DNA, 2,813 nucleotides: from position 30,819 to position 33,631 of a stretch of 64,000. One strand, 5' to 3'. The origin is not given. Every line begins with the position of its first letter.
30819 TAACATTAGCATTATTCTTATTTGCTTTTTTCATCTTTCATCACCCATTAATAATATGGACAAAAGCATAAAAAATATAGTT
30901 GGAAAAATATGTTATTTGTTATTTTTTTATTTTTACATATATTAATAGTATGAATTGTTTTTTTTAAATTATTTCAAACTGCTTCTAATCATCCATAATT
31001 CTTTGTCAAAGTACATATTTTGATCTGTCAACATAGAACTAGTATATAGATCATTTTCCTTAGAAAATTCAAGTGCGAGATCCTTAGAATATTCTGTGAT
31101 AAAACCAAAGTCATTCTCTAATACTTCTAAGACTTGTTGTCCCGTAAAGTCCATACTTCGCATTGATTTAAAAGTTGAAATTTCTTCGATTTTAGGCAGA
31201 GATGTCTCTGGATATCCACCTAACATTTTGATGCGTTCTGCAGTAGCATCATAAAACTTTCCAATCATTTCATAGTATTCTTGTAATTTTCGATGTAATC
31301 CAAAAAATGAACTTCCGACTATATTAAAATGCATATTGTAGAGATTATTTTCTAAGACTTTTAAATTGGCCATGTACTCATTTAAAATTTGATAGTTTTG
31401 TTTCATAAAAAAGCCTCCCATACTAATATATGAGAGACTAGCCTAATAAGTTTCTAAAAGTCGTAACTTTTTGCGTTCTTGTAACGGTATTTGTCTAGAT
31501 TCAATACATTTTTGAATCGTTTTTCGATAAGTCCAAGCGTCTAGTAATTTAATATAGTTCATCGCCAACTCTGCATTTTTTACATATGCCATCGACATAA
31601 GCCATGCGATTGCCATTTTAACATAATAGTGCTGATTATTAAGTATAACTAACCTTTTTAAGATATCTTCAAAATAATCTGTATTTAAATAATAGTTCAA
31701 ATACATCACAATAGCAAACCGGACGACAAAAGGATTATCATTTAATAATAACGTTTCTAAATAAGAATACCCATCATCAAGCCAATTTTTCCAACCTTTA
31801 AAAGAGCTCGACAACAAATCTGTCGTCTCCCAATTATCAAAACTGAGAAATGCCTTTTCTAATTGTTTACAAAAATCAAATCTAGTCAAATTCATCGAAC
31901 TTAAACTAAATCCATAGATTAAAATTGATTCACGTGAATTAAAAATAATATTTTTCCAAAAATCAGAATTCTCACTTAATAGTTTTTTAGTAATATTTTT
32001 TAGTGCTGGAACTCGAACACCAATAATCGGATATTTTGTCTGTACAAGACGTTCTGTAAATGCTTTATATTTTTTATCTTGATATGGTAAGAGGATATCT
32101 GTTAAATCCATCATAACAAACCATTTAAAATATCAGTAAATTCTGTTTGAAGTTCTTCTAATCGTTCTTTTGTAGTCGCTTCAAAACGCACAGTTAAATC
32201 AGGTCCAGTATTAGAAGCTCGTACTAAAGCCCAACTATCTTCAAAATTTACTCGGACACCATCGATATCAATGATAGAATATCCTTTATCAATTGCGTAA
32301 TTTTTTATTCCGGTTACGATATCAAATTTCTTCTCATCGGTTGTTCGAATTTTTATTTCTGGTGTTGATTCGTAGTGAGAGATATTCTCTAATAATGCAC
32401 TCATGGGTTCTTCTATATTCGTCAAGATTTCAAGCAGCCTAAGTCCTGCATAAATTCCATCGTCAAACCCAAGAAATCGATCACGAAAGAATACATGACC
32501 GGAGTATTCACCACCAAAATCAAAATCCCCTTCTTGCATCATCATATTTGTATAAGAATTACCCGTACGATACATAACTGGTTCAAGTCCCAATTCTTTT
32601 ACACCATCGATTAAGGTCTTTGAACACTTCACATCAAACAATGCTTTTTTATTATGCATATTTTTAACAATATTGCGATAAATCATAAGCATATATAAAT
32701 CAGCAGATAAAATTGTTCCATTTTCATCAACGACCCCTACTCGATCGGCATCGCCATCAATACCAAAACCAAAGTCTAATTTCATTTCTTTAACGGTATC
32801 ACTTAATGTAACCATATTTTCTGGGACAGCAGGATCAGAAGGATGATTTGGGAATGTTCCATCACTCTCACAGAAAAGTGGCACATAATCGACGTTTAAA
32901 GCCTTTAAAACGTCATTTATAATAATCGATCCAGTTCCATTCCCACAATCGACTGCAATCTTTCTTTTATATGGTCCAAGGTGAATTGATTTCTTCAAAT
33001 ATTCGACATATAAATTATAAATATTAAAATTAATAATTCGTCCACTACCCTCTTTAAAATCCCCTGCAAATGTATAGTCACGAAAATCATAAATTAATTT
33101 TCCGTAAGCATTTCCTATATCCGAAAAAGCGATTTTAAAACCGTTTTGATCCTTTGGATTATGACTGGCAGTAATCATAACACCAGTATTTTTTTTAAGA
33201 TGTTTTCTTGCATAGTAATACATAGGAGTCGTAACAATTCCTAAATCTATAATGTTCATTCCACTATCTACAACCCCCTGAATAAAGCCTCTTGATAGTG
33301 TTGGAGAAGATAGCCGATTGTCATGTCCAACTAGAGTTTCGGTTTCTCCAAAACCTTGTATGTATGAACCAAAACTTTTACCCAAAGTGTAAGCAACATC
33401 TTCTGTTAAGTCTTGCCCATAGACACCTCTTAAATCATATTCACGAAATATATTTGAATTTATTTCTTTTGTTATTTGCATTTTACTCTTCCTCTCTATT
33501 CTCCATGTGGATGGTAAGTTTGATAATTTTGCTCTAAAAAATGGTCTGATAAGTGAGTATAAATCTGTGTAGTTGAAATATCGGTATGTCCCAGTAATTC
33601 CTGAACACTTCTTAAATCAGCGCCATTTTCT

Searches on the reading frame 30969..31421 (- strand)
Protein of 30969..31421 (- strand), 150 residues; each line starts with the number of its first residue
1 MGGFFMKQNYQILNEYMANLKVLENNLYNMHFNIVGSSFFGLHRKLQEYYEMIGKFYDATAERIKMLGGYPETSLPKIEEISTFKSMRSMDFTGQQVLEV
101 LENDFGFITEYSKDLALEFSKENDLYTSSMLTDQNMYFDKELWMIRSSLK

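Call 29: search_protein_families(library=ncbifam, max_evalue=0.00001, proteins=[window:30969-31421:-])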
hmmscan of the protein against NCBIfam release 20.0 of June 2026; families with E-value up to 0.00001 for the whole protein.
window:30969-31421:- (150 aa): 3 families
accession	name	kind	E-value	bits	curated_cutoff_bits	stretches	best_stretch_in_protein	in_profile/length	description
NF006975.0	PRK09448.1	equivalog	1.8e-14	54.1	114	1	8-149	28-166/168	DNA starvation/stationary phase protection protein Dps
NF041388.1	DNAstvprot_Halo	equivalog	7.8e-11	42.2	170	1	8-89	23-104/171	DNA starvation/stationary phase protection protein DpsA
NF052461.1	DNAProtecDpsACyan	equivalog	1.9e-09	37.5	300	1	13-99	32-118/176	DNA starvation/stress protection protein DpsA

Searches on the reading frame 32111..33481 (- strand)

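Call 29: search_protein_families(library=ncbifam, max_evalue=0.00001, proteins=[window:32111-33481:-])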
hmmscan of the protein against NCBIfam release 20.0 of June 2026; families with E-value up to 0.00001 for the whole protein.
window:32111-33481:- (456 aa): 6 families
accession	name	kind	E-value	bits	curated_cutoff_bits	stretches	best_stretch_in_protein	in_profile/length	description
NF046027.1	PhglucPhmanMutPgmG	equivalog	1.9e-120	402.6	600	1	4-452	2-450/460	phosphoglucomutase/phosphomannomutase PgmG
TIGR03990.1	Arch_GlmM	equivalog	6.1e-99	331.9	439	1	10-450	2-442/444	phosphoglucosamine mutase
NF007088.0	PRK09542.1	equivalog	1.7e-88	297.6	618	1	5-452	5-453/456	phosphomannomutase/phosphoglucomutase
NF011943.0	PRK15414.1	subfamily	1.2e-51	176.1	801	1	11-447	6-448/456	phosphomannomutase CpsG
TIGR01455.1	glmM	equivalog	8.3e-51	173.1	447.55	1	17-452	6-440/442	phosphoglucosamine mutase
TIGR01132.1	pgm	equivalog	2.6e-06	26.1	778.05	0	218-333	283-401/546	phosphoglucomutase (alpha-D-glucose-1,6-bisphosphate-dependent)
